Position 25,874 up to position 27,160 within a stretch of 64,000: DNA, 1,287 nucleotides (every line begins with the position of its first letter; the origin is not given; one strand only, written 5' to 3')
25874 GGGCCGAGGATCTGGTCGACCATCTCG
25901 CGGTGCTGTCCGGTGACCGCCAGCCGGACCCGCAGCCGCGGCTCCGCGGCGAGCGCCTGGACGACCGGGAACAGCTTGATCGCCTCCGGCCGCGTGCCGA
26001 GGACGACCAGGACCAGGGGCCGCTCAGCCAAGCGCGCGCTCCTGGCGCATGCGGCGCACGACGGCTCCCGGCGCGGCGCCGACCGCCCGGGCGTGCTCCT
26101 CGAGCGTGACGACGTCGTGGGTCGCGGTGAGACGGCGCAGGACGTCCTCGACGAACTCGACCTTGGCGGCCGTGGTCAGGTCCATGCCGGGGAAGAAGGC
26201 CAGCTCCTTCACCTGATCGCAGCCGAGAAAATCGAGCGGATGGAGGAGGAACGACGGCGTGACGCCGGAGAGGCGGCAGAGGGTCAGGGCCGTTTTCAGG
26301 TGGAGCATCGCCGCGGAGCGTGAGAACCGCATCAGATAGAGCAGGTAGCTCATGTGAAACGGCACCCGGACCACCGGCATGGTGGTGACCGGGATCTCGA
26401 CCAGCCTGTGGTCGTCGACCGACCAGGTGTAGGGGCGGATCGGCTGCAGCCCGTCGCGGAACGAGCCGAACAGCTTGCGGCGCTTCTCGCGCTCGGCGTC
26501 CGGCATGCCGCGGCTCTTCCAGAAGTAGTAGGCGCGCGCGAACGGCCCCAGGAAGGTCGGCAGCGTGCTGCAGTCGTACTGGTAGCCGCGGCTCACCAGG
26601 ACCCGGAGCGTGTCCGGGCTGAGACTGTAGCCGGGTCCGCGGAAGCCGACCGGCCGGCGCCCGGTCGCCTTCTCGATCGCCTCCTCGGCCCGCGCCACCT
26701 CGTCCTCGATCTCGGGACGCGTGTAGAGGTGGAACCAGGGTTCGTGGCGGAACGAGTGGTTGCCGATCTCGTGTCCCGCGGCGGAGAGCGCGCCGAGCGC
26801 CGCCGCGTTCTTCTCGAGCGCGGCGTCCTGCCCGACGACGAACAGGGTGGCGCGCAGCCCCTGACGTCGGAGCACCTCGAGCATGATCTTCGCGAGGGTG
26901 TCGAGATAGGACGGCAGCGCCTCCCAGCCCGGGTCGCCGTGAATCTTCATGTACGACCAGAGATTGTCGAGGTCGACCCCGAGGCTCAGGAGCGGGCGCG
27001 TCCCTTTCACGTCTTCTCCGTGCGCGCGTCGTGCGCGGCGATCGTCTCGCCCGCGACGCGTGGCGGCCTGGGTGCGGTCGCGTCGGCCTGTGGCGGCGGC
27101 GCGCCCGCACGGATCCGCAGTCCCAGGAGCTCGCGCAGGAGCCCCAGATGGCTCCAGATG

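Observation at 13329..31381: Candidate novel Arn/Lgm-like aminosugar glycoconjugate-modification island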

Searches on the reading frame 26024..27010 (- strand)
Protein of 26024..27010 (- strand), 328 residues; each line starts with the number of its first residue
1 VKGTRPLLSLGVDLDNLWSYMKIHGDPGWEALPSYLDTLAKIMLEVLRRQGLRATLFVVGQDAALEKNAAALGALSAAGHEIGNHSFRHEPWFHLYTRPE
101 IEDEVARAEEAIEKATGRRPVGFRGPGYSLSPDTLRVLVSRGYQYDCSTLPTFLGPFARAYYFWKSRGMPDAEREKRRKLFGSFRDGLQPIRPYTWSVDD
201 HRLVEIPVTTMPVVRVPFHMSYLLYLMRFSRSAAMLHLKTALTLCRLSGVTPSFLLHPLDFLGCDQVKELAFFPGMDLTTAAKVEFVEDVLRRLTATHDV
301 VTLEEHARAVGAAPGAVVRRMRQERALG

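Call 8: search_protein_families(library=pfam, proteins=[window:26024-27010:-], max_evalue=0.01)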
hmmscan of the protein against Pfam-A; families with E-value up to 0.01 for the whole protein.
window:26024-27010:- (328 aa): 3 families
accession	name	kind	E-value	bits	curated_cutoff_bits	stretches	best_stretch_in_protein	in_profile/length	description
PF01522.26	Polysacc_deac_1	-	5.3e-20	72.1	23.1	1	40-145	21-123/124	Polysaccharide deacetylase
PF03065.20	Glyco_hydro_57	-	9e-05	22.3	21.2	1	90-147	112-170/291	Glycosyl hydrolase family 57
PF10096.14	DUF2334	-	0.0087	16.1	26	0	69-145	56-142/203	Uncharacterized protein conserved in bacteria (DUF2334)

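Call 12: search_protein_families(library=ncbifam, proteins=[window:26024-27010:-], max_evalue=0.001)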
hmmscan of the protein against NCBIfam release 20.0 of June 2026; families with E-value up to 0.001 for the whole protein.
window:26024-27010:- (328 aa): 9 families
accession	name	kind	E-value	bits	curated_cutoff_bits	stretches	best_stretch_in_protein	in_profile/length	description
TIGR03006.1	pepcterm_polyde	equivalog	1.9e-17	63.3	276.2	1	27-219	23-187/272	XrtA system polysaccharide deacetylase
TIGR02764.1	spore_ybaN_pdaB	equivalog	7e-13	48.8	237.4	1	38-144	19-122/191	polysaccharide deacetylase family sporulation protein PdaB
TIGR02873.1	spore_ylxY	hypoth_equivalog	3e-09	36.5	391.5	1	41-130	101-187/268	probable sporulation protein, polysaccharide deacetylase family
TIGR02884.1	spore_pdaA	equivalog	1.2e-08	34.9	298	1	41-144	53-154/224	delta-lactam-biosynthetic de-N-acetylase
NF045821.1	PgAcgDacpgdA1_Bac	equivalog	4.1e-08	32.4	400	1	42-128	105-188/282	peptidoglycan-N-acetylglucosamine deacetylase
TIGR03212.1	uraD_N-term-dom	equivalog_domain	9.2e-08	31.5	424.6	1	46-149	85-184/297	allantoinase PuuE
TIGR04243.1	nodulat_NodB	equivalog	6.4e-07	29.1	240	1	43-134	20-109/197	chitooligosaccharide deacetylase NodB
NF045822.1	PgAcgDacpgdA2_Bac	equivalog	1.1e-06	28.2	400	1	41-128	85-169/274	peptidoglycan-N-acetylglucosamine deacetylase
NF045820.1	PgAcgDacpgdA_Strep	equivalog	2e-06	26.9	800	1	42-129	285-369/463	peptidoglycan-N-acetylglucosamine deacetylase PgdA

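Call 43: search_solved_structures(query=window:26024-27010:-, max_evalue=0.01, show_alignments=2)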
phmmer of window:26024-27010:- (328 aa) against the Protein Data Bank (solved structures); distinct sequences matched with E-value up to 0.01: 31.
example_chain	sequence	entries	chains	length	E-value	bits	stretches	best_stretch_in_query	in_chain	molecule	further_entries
3qbu_A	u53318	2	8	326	1.9e-11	47.1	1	41-200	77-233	Putative uncharacterized protein | peptidoglycan deacetylase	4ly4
2cc0_A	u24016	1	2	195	2.7e-08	36.8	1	42-138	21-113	ACETYL-XYLAN ESTERASE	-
3rxz_A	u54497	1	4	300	3.3e-08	36.5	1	44-150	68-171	Polysaccharide deacetylase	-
2c71_A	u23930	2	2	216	3.9e-07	32.9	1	41-134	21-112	GLYCOSIDE HYDROLASE, FAMILY 11:CLOSTRIDIUM CELLULOSOME ENZYME, DOCKERIN TYPE I:POLYSACCHAR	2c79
7bly_A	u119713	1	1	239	5.1e-07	32.6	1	43-150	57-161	Aspergillus niger contig An12c0130, genomic contig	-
2j13_A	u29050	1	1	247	1e-06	31.6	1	43-144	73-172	POLYSACCHARIDE DEACETYLASE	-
5lfz_A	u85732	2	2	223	1.6e-06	30.9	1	43-126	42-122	ArCE4A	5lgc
6hm9_A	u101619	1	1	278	2e-06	30.6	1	43-137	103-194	Putative polysaccharide deacetylase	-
1z7a_A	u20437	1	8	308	2.6e-06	30.3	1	43-151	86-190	conserved hypothetical protein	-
1ny1_A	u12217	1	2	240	2.8e-06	30.1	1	42-144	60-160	Probable polysaccharide deacetylase pdaA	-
1w1a_1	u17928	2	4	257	3.3e-06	29.9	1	42-144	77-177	PROBABLE POLYSACCHARIDE DEACETYLASE PDAA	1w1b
1w17_A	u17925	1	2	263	3.4e-06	29.9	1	42-144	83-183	PROBABLE POLYSACCHARIDE DEACETYLASE PDAA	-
7y51_A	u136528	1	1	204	4e-06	29.7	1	43-130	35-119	Predicted xylanase/chitin deacetylase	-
3cl6_A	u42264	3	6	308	4.7e-06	29.4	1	44-151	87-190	Puue allantoinase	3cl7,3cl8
3s6o_A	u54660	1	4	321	5e-06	29.3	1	46-147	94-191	Polysaccharide deacetylase family protein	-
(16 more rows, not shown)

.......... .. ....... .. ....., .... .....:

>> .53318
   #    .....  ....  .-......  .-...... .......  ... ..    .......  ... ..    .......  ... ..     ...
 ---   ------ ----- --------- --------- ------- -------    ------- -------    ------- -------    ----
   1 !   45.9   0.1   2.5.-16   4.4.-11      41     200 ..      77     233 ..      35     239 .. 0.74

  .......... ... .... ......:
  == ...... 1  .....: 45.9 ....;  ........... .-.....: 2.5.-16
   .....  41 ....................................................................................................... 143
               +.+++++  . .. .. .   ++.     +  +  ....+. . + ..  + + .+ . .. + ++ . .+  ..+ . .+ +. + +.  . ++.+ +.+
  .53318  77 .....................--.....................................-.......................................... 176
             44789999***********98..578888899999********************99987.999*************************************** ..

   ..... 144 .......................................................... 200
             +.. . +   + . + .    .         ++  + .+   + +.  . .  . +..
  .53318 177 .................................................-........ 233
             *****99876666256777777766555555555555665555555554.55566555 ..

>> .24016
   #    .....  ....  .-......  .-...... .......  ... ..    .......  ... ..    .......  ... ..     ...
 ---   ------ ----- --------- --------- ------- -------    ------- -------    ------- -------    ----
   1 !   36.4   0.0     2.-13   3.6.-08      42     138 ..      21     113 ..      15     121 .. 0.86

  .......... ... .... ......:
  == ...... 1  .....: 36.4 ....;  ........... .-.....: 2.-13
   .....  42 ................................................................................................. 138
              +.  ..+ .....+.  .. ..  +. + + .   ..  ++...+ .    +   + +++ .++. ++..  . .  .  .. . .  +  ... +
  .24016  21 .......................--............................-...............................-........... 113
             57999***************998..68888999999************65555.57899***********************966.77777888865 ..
